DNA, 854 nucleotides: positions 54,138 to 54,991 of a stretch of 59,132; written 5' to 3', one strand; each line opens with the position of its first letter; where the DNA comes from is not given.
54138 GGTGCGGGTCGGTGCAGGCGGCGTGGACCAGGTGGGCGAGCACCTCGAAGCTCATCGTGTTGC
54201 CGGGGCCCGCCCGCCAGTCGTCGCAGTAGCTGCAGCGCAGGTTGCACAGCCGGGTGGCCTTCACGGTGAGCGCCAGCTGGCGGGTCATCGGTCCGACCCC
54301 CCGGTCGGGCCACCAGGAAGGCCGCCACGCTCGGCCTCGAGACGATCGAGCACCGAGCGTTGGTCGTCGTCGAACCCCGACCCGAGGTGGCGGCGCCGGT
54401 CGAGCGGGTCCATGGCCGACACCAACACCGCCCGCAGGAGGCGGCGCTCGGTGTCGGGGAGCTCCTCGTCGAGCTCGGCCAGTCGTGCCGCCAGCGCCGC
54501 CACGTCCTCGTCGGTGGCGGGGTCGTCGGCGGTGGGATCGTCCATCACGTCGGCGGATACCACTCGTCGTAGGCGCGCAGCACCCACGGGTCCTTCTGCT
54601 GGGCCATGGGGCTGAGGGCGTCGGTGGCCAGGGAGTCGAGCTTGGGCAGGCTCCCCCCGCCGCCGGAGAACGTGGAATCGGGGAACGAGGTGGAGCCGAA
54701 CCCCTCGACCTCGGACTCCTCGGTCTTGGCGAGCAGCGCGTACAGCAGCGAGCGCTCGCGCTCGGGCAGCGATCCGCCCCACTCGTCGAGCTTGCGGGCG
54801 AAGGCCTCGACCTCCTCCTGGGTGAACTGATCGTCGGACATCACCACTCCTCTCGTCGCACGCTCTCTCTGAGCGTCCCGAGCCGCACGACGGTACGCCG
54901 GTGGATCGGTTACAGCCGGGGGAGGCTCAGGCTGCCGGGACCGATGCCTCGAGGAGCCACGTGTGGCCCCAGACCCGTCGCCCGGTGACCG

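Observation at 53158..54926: Orphan radical SAM/SPASM enzyme coupled to two paralogous Cys-free acidic small proteins, inserted in the helicase/secretion neighbourhood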

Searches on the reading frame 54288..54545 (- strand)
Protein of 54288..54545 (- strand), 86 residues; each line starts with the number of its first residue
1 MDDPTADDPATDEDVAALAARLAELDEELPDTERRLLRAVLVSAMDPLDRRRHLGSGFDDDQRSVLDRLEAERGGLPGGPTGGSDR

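Call 3: search_protein_families(library=ncbifam, proteins=[window:54288-54545:-], max_evalue=1)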
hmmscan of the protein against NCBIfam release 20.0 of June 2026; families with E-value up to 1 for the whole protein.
seq(86 aa): 0 families

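Call 4: search_protein_families(library=pfam, proteins=[window:54288-54545:-], max_evalue=1)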
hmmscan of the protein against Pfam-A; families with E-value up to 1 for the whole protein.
seq(86 aa): 2 families
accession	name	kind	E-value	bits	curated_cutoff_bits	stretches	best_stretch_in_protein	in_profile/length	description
PF25086.1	DUF7803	-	0.19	11.9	27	1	19-70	102-152/178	Domain of unknown function (DUF7803)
PF24182.1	G1RFP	-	0.38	10.9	22.6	0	14-25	4-15/36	Gene 1 ring forming protein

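Call 49: find_homologous_proteins(query=A2, max_evalue=0.001)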
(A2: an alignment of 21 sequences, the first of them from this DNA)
Query A2 (21 sequences) (86 aa, profile of the alignment): 23 proteins with E <= 0.001 among 8000 candidates.
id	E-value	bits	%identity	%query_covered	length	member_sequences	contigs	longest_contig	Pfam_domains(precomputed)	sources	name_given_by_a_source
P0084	3.2e-20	90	100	100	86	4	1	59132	-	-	-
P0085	7.7e-20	89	84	100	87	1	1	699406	-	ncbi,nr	ncbi:MAG: hypothetical protein U5K29_12865 [Acidimicrobiales bacterium]|nr:hypothetical protein [Aci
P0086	2.6e-19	87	74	90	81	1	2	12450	-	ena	-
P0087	9.0e-17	79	-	-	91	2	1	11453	-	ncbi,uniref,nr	ncbi:hypothetical protein [Streptomyces sp. NRRL S-118]|uniref:hypothetical protein n=1 Tax=Streptom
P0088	4.0e-16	77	36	49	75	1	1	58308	-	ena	-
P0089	6.2e-16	76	35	58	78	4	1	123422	-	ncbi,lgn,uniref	ncbi:hypothetical protein ACFVJ8_28625 [Streptomyces yangpuensis]|uniref:hypothetical protein n=1 Ta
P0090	1.4e-15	75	39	73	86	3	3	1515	-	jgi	jgi:hypothetical protein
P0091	2.8e-15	74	36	48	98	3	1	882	-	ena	-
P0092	3.1e-15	74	36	48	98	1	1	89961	-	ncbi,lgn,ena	-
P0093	3.8e-15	74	34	73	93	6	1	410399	-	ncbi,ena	-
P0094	8.9e-15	72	33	62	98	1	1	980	-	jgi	jgi:hypothetical protein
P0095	9.4e-15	72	31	62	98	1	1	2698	-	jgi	jgi:hypothetical protein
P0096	1.1e-14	72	36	48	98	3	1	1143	-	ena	-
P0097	2.2e-14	71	33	66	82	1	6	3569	-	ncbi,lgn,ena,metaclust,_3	metaclust:\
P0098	2.7e-14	71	34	66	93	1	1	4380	-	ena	-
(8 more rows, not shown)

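Call 60: predict_structure(alignment_id=A5)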
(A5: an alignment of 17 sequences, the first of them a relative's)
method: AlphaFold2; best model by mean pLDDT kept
length: 86 residues; sequences in the alignment: 17
mean_pLDDT: 73.4   pTM: 0.47
mean pLDDT of the five models: 73.4, 70.6, 70.0, 69.7, 64.8
residues with pLDDT >= 90: 9; 70-90: 49; 50-70: 14; < 50: 14
segments of 3 or more residues with pLDDT < 50: 1-3, 76-86
pLDDT, mean of each block of 10 residues (from residue 1): 57 89 90 87 80 70 77 56 41
secondary structure, 60 per line:
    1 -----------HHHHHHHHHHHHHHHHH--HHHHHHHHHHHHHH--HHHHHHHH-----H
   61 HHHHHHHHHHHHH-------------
elements in order: H12-28 H31-44 H47-54 H60-73

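Call 65: fold_search(model_id=the predicted structure, library=pdb)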
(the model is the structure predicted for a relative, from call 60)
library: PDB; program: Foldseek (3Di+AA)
matches with E <= 10: 8; with E <= 0.001: 0
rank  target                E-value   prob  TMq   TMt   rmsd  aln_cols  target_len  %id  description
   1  9o5s_Q                1.4e+00  0.20  0.30  0.26  10.0        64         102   25  minibinder-antigen complex BXMart1-3-MART1-HLA*A02 (released 2025-07-23)
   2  2kz5_MODEL_1_A        5.3e+00  0.09  0.31  0.29  11.1        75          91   16  Solution NMR Structure of Transcription factor NF-E2 subunit's DNA binding domain from Homo sapiens, Northeast (released 2010-07-07)
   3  4wyv_C                6.0e+00  0.04  0.26  0.14  12.8        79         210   23  Crystal Structure of Human Translin in Open Conformation (released 2014-11-26)
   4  4wyv_H                7.2e+00  0.04  0.25  0.12  11.9        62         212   24  Crystal Structure of Human Translin in Open Conformation (released 2014-11-26)
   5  4wyv_A                7.2e+00  0.04  0.25  0.12  12.8        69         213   25  Crystal Structure of Human Translin in Open Conformation (released 2014-11-26)
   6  8rbz_d                8.8e+00  0.07  0.34  0.06   5.7        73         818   19  Structure of Integrator-PP2A-SOSS-CTD post-termination complex (released 2024-02-07)
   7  9a40_F                8.8e+00  0.03  0.27  0.19  16.8        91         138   16  model of Cullin4 (released 2024-09-18)
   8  3he0_B                9.9e+00  0.03  0.23  0.13  13.1        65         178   12  The Structure of a Putative Transcriptional Regulator TetR Family Protein from Vibrio parahaemolyticus. (released 2009-07-07)

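Call 75: search_protein_representatives(alignment_id=A5)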
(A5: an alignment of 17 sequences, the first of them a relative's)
Query: 17 sequences, 81 profile positions. Proteins with E-value up to 0.001 (for the whole library): 230; up to 1e-10: 30; up to 1e-30: 0. The best 150 are listed.
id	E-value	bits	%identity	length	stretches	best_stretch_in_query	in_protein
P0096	1.8e-30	120.6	-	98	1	3-79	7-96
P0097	2.3e-21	91.4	-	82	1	1-78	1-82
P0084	2.5e-20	88.1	-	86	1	7-79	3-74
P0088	1.2e-16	76.3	-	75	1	6-78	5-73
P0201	3.9e-15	71.4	-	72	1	12-77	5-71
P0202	4.1e-15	71.4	-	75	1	12-78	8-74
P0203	9.2e-15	70.2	-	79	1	10-79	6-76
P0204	3.9e-14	68.2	-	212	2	14-80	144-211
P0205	1.9e-13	66.0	-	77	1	15-78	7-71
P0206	2.2e-13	65.8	-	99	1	9-76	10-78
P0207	3.4e-13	65.2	-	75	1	12-77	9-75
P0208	3.5e-13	65.2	-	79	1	11-77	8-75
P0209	5.9e-13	64.5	-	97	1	8-75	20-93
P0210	1.3e-12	63.4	-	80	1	2-77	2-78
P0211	1.9e-12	62.8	-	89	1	17-79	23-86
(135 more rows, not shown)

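Call 77: find_encoding_contigs(protein=P0085, flank=6000, max_places=1)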
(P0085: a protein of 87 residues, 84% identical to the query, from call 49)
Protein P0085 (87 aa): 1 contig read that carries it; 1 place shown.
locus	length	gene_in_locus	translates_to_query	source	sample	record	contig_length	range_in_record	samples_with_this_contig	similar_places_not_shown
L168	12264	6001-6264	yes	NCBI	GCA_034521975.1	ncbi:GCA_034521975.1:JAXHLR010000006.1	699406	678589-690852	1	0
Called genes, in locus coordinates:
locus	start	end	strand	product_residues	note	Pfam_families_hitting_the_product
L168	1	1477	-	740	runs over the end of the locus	PF01751:Toprim, PF01131:Topoisom_bac, PF13368:Toprim_C_rpt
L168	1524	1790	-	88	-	-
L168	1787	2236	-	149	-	PF13581:HATPase_c_2, PF02518:HATPase_c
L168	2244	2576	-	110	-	PF01740:STAS, PF13466:STAS_2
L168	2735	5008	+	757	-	PF00270:DEAD, PF00271:Helicase_C, PF22982:WHD_HRQ1, PF09369:MZB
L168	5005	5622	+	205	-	PF13489:Methyltransf_23 (weak), PF08241:Methyltransf_11 (weak)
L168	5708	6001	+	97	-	-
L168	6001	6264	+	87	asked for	-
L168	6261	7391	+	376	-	PF04055:Radical_SAM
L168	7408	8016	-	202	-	PF13532:2OG-FeII_Oxy_2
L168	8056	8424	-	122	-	PF07811:TadE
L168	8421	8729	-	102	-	PF14029:DUF4244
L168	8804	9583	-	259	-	PF00482:T2SSF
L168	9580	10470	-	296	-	PF00482:T2SSF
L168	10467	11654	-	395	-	PF00437:T2SSE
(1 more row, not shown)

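Call 78: find_encoding_contigs(protein=P0093, flank=5000, max_places=1)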
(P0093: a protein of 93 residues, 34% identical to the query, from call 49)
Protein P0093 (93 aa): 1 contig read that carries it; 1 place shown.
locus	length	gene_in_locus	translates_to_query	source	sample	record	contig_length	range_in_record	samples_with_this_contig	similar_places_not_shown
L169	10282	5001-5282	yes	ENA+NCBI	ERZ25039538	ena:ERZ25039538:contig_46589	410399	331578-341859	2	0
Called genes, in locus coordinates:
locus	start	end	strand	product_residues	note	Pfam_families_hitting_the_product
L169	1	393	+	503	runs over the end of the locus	PF00743:FMO-like, PF07992:Pyr_redox_2 (faint), PF13450:NAD_binding_8 (weak), PF13738:Pyr_redox_3 (faint)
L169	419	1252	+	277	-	PF00106:adh_short, PF08659:KR, PF13561:adh_short_C2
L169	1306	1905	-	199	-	PF00440:TetR_N, PF13305:TetR_C_33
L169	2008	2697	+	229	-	PF00378:ECH_1, PF16113:ECH_2 (weak)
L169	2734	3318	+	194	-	-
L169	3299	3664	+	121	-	PF21863:HTH_67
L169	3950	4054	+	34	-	-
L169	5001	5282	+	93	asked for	-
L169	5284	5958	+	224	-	PF04055:Radical_SAM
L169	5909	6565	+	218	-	-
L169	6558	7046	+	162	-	-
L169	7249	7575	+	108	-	-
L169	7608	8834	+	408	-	PF04055:Radical_SAM, PF13186:SPASM (weak)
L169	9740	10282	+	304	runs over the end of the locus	PF06053:DUF929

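Call 79: find_encoding_contigs(protein=P0089, flank=6000, max_places=1)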
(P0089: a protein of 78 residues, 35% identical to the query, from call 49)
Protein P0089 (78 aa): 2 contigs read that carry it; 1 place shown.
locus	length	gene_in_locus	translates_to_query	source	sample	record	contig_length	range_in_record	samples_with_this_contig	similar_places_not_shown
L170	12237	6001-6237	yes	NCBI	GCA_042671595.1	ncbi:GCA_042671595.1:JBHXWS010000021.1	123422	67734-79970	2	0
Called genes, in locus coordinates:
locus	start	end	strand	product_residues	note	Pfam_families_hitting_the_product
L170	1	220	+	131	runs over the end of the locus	PF12680:SnoaL_2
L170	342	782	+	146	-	PF00903:Glyoxalase, PF13468:Glyoxalase_3 (weak), PF13669:Glyoxalase_4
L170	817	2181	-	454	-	PF00070:Pyr_redox (faint), PF07992:Pyr_redox_2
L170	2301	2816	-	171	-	PF13601:HTH_34 (faint), PF22381:Staph_reg_Sar_Rot (weak), PF12802:MarR_2, PF01047:MarR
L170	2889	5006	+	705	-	PF03176:MMPL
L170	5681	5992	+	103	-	-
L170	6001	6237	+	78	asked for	-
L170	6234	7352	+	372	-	PF04055:Radical_SAM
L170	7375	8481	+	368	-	PF04055:Radical_SAM, PF13186:SPASM (weak)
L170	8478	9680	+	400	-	PF13640:2OG-FeII_Oxy_3 (weak), PF20680:DUF6817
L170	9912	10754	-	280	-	PF22528:PRMT_C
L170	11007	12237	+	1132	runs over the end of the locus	PF17990:LodA_N, PF18417:LodA_C, PF14518:Haem_oxygenas_2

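Call 87: predict_structure(alignment_id=A9)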
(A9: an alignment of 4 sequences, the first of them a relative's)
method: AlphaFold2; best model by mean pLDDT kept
length: 212 residues; sequences in the alignment: 4
mean_pLDDT: 57.6   pTM: 0.56
mean pLDDT of the five models: 57.6, 56.1, 53.8, 47.2, 46.9
residues with pLDDT >= 90: 13; 70-90: 60; 50-70: 48; < 50: 91
segments of 3 or more residues with pLDDT < 50: 1-6, 9-18, 73-76, 87-143, 187-193, 207-212
pLDDT, mean of each block of 10 residues (from residue 1): 44 45 87 93 82 80 67 52 51 31 28 35 28 30 58 85 85 78 52 54 49 35
secondary structure, 60 per line:
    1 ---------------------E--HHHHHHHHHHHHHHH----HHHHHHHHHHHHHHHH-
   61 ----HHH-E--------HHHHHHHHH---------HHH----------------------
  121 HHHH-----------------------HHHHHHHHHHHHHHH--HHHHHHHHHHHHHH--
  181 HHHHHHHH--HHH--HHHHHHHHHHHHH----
elements in order: H25-39 H44-59 H78-86 H121-124 H148-162 H165-178 H181-188 H196-208

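Call 90: find_encoding_contigs(protein=P0204, flank=4000, max_places=2)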
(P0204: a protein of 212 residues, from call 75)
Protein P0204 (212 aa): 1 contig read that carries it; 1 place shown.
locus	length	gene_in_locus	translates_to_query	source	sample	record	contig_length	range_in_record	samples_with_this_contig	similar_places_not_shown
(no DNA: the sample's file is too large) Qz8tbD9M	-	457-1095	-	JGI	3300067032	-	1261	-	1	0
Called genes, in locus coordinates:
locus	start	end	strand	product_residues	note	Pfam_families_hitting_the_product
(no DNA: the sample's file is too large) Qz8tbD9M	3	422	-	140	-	?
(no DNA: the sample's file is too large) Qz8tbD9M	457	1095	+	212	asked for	-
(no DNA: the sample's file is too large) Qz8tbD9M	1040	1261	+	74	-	?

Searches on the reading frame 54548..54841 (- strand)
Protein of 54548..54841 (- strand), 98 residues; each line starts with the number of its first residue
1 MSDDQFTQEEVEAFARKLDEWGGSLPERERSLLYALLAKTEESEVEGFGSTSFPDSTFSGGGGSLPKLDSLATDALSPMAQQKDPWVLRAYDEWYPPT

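Call 3: search_protein_families(library=ncbifam, proteins=[window:54548-54841:-], max_evalue=1)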
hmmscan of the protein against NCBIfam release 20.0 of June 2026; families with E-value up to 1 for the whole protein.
seq(98 aa): 1 family
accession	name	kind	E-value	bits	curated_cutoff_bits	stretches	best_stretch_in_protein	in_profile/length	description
TIGR01175.1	pilM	subfamily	0.31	10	133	1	58-90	288-320/348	type IV pilus assembly protein PilM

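Call 4: search_protein_families(library=pfam, proteins=[window:54548-54841:-], max_evalue=1)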
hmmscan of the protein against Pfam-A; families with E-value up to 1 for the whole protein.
seq(98 aa): 0 families

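Call 69: find_homologous_proteins(query=A3, max_evalue=0.001)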
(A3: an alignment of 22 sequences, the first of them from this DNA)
Query A3 (22 sequences) (98 aa, profile of the alignment): 94 proteins with E <= 0.001 among 8000 candidates.
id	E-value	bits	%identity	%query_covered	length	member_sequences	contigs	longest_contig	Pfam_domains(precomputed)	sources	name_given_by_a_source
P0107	1.8e-23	101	31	69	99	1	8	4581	-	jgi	jgi:hypothetical protein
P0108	4.2e-23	100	37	36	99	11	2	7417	-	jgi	jgi:hypothetical protein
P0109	9.2e-23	98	40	36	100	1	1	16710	-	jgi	jgi:hypothetical protein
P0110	1.2e-22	98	33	62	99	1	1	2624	-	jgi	jgi:hypothetical protein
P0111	1.6e-22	98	39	37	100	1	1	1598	-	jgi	jgi:hypothetical protein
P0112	1.8e-22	98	24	90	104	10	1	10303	-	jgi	jgi:hypothetical protein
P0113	2.1e-22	97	95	98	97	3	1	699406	-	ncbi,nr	ncbi:MAG: hypothetical protein U5K29_12860 [Acidimicrobiales bacterium]|nr:hypothetical protein [Aci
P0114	2.2e-22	97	32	61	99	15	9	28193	-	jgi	jgi:hypothetical protein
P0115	2.2e-22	97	85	100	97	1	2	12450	-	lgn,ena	-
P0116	2.3e-22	97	35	35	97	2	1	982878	-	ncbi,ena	-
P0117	3.3e-22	97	43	36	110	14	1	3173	-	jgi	jgi:hypothetical protein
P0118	3.4e-22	97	29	69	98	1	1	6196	-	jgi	jgi:hypothetical protein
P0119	3.8e-22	96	40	36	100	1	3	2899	-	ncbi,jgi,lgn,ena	-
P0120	5.4e-22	96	37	36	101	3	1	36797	-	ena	-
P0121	7.6e-22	96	27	77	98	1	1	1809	-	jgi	jgi:hypothetical protein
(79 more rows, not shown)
